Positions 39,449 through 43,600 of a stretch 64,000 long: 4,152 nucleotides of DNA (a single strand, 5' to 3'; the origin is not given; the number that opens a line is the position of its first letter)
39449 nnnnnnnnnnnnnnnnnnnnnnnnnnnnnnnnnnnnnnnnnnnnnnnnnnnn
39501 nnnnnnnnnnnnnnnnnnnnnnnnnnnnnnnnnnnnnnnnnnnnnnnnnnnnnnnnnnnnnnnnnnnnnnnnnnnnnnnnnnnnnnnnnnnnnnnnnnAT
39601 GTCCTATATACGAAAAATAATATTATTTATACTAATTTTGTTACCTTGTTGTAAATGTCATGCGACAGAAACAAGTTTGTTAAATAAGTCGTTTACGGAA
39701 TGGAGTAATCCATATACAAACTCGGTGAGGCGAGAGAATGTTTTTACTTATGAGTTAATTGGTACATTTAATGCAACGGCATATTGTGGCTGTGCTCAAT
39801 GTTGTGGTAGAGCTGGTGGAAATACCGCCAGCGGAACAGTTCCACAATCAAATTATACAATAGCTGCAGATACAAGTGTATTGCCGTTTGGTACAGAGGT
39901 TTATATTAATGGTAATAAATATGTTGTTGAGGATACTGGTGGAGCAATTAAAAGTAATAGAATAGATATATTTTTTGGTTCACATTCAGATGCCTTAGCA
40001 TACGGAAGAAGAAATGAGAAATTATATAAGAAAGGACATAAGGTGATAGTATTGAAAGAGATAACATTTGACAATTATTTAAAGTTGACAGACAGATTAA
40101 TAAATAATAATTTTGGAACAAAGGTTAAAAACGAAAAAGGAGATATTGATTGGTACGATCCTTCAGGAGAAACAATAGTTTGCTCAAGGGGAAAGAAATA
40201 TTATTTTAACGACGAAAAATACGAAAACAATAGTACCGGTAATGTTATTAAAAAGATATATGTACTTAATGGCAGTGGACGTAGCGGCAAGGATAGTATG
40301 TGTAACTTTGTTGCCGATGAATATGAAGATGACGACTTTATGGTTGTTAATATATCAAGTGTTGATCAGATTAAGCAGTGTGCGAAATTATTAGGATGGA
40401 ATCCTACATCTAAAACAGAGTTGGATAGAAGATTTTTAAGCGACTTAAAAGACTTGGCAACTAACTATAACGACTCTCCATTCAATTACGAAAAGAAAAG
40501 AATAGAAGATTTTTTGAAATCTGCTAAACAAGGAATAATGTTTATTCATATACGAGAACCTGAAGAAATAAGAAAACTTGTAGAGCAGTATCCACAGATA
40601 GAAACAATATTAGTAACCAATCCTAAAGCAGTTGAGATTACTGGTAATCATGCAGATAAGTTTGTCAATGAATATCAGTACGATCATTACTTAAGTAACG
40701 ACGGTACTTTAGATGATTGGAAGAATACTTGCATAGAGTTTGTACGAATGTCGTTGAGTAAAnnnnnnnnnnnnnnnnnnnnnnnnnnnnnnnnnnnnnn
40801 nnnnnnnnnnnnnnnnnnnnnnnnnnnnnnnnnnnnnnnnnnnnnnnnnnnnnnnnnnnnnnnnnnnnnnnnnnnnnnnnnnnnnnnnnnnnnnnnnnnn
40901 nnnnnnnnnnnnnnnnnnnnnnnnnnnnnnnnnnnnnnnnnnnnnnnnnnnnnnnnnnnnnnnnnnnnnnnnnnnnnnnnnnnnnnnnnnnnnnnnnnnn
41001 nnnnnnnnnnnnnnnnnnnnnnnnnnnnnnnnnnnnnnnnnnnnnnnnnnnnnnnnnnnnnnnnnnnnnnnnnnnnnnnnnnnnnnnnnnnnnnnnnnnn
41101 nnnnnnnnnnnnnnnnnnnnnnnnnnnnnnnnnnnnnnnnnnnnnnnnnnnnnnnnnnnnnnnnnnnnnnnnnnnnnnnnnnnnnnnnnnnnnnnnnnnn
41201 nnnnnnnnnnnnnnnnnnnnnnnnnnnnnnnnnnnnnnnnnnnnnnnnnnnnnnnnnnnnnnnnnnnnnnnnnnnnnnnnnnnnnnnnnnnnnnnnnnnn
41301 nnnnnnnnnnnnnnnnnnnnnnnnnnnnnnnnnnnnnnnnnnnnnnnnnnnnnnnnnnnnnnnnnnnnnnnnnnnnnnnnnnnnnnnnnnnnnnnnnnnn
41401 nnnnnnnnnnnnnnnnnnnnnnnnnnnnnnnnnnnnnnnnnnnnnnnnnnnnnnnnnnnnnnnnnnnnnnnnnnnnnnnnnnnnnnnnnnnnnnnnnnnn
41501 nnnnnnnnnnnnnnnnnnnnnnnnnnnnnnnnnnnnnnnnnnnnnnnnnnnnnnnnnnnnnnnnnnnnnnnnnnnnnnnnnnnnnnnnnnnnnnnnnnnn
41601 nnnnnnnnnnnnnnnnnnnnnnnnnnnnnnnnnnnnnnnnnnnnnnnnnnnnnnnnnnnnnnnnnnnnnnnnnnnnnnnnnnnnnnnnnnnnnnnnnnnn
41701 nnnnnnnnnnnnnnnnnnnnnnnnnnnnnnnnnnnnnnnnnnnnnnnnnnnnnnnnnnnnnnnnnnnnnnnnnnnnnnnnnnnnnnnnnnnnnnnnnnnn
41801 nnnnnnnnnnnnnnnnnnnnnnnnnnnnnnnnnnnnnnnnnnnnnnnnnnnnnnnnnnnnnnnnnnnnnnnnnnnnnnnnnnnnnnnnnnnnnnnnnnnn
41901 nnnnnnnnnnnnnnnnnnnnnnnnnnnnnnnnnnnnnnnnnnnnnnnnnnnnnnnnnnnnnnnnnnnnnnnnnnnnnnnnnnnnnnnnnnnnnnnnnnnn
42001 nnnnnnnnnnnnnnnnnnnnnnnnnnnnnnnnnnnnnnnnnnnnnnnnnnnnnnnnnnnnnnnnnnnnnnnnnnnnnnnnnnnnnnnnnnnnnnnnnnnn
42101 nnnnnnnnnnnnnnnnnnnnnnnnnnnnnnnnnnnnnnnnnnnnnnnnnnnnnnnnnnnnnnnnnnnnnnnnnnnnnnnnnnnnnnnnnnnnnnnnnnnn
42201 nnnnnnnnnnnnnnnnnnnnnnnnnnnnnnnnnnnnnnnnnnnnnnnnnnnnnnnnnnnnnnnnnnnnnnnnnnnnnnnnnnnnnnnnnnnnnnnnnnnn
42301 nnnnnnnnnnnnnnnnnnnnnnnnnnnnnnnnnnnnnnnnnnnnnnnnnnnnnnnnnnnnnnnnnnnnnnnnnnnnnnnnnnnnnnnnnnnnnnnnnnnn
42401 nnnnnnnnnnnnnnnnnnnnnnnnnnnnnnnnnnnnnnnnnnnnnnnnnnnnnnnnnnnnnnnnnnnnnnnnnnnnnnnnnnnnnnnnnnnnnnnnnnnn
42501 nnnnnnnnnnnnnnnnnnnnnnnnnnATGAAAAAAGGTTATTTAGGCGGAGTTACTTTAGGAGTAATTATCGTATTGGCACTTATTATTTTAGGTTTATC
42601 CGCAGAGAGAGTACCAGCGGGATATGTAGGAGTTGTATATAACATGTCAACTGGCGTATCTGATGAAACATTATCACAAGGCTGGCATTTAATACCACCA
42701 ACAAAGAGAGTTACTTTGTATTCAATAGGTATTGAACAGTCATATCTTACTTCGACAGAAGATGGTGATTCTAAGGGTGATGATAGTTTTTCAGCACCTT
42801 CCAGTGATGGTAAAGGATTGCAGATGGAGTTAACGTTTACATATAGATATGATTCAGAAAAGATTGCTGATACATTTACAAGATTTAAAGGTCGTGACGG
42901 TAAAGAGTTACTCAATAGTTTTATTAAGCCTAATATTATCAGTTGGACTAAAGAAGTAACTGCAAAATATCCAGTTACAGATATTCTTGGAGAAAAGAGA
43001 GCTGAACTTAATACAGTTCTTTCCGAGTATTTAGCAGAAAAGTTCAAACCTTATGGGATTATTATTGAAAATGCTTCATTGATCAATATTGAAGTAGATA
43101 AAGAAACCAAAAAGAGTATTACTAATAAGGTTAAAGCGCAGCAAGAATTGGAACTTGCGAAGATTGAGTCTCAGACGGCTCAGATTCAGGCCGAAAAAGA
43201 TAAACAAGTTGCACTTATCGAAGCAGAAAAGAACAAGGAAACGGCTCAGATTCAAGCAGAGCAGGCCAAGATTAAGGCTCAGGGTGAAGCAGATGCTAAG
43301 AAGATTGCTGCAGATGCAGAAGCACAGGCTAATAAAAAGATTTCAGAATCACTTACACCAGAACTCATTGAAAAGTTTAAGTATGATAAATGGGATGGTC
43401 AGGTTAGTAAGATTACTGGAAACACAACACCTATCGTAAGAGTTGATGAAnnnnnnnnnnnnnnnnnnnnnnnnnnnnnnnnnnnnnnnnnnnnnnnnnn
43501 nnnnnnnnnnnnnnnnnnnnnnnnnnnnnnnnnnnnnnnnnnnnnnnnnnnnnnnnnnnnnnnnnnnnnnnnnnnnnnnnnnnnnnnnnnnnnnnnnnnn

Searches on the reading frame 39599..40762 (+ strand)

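Call 11: search_protein_families(library=phrogs, proteins=[window:39599-40762:+], max_evalue=0.00001)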
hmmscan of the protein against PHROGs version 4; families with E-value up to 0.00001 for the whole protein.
window:39599-40762:+ (388 aa): 9 families
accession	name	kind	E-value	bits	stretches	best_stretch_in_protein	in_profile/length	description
phrog_22529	-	unknown function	1.7e-26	93.7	1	56-143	53-144/148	-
phrog_25245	-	unknown function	2.1e-17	64.1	1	53-136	77-163/178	-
phrog_6631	-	unknown function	4.9e-17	63.3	1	56-141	153-246/251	-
phrog_20590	-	other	1.2e-16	62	1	56-141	153-239/242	peptidase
phrog_2307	-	other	2.8e-16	60.9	1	57-141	116-207/212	L-alanyl-D-glutamate peptidase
phrog_18207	-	unknown function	1.6e-08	35.7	1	40-140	132-236/240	-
phrog_33758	-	unknown function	2.7e-08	34.8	1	71-139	90-166/173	-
phrog_139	-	other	1.1e-07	32.6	0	215-260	80-120/342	deoxynucleoside monophosphate kinase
phrog_36429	-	unknown function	2.2e-06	26.6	1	57-139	272-359/1159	-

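Call 12: search_protein_families(library=pfam, proteins=[window:39599-40762:+], max_evalue=0.001)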
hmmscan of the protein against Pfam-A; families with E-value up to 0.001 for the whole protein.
window:39599-40762:+ (388 aa): 1 family
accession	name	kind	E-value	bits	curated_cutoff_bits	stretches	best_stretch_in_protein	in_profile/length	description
PF06725.17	3D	-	7.7e-16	58.5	23.8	1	87-143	2-69/72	3D domain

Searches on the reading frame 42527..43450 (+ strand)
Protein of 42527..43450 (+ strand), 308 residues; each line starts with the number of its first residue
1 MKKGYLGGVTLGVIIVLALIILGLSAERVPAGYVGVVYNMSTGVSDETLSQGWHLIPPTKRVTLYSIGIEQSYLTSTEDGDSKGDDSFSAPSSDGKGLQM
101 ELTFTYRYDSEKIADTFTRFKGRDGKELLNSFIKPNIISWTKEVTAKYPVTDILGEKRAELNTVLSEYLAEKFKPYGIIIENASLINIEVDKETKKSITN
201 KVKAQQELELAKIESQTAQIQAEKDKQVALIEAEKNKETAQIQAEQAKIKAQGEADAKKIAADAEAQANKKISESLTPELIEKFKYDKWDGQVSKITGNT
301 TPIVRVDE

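Call 11: search_protein_families(library=phrogs, proteins=[window:42527-43450:+], max_evalue=0.00001)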
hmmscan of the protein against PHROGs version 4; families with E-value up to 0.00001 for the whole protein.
window:42527-43450:+ (308 aa): 1 family
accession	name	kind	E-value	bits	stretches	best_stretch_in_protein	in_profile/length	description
phrog_200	-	other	9e-62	210.3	1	1-304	76-357/379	lipoprotein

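Call 12: search_protein_families(library=pfam, proteins=[window:42527-43450:+], max_evalue=0.001)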
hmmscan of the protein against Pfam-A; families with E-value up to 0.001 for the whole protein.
window:42527-43450:+ (308 aa): 2 families
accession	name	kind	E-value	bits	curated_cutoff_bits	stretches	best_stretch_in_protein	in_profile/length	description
PF01145.31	Band_7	-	3.5e-26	92.8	23.6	1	28-225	2-175/176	SPFH domain / Band 7 family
PF13421.11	Band_7_1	-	0.00043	20.4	24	1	113-203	121-208/211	SPFH domain-Band 7 family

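Call 19: find_encoding_contigs(protein=window:42527-43450:+, flank=10000, max_places=10)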
Protein window:42527-43450:+ (308 aa): 15 contigs read that carry it; 8 places shown.
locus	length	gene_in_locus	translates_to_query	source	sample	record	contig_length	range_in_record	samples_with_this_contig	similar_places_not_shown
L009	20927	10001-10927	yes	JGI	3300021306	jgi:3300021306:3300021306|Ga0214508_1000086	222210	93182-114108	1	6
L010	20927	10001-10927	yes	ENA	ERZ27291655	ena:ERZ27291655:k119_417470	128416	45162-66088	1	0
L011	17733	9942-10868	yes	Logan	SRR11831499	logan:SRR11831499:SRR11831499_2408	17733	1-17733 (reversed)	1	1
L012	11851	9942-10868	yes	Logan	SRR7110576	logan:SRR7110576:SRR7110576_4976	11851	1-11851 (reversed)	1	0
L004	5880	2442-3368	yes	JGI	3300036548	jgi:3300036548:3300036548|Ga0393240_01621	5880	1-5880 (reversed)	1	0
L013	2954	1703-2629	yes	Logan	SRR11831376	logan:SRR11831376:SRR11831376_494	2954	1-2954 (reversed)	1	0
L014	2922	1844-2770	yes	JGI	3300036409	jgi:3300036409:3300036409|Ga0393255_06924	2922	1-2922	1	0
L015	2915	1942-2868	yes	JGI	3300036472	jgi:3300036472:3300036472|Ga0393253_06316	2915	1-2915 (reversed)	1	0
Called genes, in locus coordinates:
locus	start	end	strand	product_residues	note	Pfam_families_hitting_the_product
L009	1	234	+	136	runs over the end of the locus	PF00436:SSB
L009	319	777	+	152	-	-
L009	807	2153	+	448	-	PF00772:DnaB (faint), PF03796:DnaB_C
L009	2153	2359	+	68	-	-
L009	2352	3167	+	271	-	PF12705:PDDEXK_1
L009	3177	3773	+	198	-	-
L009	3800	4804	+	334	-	PF01807:Zn_ribbon_DnaG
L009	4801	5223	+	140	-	-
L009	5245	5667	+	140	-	-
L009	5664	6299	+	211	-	PF00149:Metallophos (weak), PF12850:Metallophos_2 (weak)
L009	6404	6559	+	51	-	-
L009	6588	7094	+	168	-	PF06725:3D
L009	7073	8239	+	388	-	PF06725:3D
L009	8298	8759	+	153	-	-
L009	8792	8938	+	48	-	-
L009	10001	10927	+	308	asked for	PF01145:Band_7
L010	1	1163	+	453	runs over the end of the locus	PF00772:DnaB (faint), PF03796:DnaB_C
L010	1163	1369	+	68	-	-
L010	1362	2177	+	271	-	PF12705:PDDEXK_1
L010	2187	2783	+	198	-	-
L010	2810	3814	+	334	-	PF01807:Zn_ribbon_DnaG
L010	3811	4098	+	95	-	-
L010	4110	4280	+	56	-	-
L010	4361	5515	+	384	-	PF12323:HTH_OrfB_IS605, PF01385:OrfB_IS605, PF07282:Cas12f1-like_TNB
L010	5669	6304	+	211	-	PF00149:Metallophos (weak), PF12850:Metallophos_2 (weak)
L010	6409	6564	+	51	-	-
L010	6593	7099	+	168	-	PF06725:3D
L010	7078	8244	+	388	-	PF06725:3D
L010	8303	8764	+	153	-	-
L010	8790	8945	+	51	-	-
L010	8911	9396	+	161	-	-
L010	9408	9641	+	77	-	-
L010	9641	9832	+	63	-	-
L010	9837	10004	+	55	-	-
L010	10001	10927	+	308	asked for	PF01145:Band_7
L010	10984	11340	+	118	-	-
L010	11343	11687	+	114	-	-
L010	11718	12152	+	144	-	-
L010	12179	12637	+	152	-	-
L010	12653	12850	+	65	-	-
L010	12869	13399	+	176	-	-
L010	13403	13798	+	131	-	-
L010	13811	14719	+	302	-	-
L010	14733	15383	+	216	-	PF01555:N6_N4_Mtase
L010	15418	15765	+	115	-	-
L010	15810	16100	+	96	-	PF24749:DUF7695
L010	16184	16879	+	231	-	-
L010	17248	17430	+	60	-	-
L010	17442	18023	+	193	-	-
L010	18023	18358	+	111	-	-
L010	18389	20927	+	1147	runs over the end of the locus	PF02811:PHP, PF07733:DNA_pol3_alpha, PF17657:DNA_pol3_finger, PF14579:HHH_6 (weak)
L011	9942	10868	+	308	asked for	PF01145:Band_7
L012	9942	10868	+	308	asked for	PF01145:Band_7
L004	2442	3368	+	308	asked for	PF01145:Band_7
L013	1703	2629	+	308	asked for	PF01145:Band_7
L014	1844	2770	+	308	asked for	PF01145:Band_7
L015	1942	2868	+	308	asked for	PF01145:Band_7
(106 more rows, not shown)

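Call 42: find_homologous_proteins(query=L010:11343-11684:+, max_evalue=0.00001)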
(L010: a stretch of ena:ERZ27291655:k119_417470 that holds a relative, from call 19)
Query L010:11343-11684:+ (114 aa): 6 proteins with E <= 0.00001 among 7 candidates.
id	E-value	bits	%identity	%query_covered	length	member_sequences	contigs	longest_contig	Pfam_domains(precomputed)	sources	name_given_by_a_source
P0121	8.4e-68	244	94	100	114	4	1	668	-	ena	-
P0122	5.3e-58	212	82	98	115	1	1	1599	-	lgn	-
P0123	1.3e-47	179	74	100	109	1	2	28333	-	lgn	-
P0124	7.2e-35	138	58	98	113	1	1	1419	-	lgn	-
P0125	6.9e-32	128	77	68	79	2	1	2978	-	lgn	-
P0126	7.7e-27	112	54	92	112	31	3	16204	-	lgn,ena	-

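Call 71: find_encoding_contigs(protein=P0121, flank=1000, max_places=4)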
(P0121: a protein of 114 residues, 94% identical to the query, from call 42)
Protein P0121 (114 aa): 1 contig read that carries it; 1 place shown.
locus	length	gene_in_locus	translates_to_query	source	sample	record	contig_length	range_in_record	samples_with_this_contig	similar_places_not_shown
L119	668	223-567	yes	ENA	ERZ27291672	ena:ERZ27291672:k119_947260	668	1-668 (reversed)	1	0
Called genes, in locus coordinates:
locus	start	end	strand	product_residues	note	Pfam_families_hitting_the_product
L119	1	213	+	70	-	?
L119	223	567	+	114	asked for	-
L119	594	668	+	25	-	?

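Call 72: find_encoding_contigs(protein=P0123, flank=2500, max_places=2)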
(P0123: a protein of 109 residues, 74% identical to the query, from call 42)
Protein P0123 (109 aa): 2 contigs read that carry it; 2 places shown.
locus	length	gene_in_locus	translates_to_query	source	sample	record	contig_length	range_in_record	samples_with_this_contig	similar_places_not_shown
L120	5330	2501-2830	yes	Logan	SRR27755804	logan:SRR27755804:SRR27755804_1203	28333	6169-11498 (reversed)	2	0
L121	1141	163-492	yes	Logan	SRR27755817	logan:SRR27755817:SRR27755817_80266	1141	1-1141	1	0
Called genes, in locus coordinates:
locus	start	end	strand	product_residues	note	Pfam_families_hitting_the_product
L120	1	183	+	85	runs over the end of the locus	-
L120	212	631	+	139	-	-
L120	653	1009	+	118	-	-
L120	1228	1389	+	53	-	-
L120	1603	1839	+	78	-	-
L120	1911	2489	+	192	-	PF00149:Metallophos (weak), PF12850:Metallophos_2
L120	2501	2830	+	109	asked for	-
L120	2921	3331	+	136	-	-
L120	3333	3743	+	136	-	-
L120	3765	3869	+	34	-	-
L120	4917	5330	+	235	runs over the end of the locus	PF06725:3D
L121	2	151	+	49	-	?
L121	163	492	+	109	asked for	-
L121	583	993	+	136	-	-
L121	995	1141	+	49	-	?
